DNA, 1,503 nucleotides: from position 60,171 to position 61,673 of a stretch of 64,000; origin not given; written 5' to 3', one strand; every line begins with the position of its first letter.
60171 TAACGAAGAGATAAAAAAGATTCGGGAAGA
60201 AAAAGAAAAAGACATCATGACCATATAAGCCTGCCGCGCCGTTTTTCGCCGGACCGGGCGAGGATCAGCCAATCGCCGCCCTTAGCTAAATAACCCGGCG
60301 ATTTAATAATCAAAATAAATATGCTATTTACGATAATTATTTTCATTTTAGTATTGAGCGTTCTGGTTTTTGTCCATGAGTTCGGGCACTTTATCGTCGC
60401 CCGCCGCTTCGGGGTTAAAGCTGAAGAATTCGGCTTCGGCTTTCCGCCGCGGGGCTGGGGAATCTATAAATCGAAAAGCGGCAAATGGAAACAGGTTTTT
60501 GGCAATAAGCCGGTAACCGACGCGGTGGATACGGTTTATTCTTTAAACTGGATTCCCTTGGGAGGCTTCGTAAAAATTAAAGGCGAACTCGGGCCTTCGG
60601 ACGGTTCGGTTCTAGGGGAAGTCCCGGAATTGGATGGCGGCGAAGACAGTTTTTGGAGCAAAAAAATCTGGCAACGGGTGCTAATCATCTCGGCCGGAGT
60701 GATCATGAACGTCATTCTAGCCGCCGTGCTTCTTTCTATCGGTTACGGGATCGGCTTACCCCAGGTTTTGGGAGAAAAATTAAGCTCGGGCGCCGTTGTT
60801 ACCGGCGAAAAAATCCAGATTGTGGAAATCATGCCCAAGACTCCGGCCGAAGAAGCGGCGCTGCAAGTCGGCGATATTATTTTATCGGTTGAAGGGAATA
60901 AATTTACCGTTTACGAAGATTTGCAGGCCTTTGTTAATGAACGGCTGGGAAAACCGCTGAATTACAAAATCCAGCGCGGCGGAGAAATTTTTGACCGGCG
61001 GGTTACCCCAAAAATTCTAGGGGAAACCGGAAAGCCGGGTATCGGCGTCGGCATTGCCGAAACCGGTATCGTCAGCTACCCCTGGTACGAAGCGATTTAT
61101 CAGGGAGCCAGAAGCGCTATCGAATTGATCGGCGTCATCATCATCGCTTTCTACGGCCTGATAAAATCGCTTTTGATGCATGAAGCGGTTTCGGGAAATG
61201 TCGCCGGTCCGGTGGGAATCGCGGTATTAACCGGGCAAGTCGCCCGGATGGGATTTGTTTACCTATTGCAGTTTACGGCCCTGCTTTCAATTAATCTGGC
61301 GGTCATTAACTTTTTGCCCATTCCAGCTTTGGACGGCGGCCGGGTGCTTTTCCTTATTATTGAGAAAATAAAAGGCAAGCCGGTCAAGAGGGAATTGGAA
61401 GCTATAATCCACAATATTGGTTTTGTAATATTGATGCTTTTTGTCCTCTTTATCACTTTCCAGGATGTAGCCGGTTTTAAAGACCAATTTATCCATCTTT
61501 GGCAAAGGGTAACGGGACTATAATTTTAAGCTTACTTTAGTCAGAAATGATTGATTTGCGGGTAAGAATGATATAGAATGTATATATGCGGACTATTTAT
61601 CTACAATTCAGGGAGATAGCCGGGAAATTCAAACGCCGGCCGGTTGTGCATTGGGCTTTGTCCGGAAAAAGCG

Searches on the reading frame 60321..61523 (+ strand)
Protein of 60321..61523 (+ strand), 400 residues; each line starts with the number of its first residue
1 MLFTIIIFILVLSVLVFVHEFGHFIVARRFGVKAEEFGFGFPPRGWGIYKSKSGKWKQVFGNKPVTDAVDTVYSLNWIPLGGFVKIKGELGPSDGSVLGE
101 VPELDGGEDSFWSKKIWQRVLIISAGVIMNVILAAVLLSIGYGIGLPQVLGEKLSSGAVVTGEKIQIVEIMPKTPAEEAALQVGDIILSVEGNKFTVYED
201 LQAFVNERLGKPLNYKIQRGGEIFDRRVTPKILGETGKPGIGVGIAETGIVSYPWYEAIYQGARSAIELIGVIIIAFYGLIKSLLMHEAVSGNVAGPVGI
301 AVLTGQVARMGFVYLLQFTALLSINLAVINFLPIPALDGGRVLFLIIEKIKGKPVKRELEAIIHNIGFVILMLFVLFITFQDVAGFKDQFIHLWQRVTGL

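Call 8: search_protein_families(library=ncbifam, proteins=[window:60321-61523:+], max_evalue=1e-8)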
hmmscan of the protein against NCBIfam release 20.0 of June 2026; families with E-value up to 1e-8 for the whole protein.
window:60321-61523:+ (400 aa): 4 families
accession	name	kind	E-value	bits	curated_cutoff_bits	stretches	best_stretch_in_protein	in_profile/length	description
TIGR00054.1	TIGR00054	equivalog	6.8e-77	259.1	147.55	2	165-384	204-417/421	RIP metalloprotease RseP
NF008046.0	PRK10779.1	equivalog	3e-53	181.5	477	2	162-383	219-447/450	sigma E protease regulator RseP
TIGR02860.1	spore_IV_B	equivalog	4.3e-10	39.1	305.25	1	153-245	101-195/402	SpoIVB peptidase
NF041521.1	HhoA_HhoB_HtrA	equivalog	6.9e-09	35.4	450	1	162-231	262-332/335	HhoA/HhoB/HtrA family serine endopeptidase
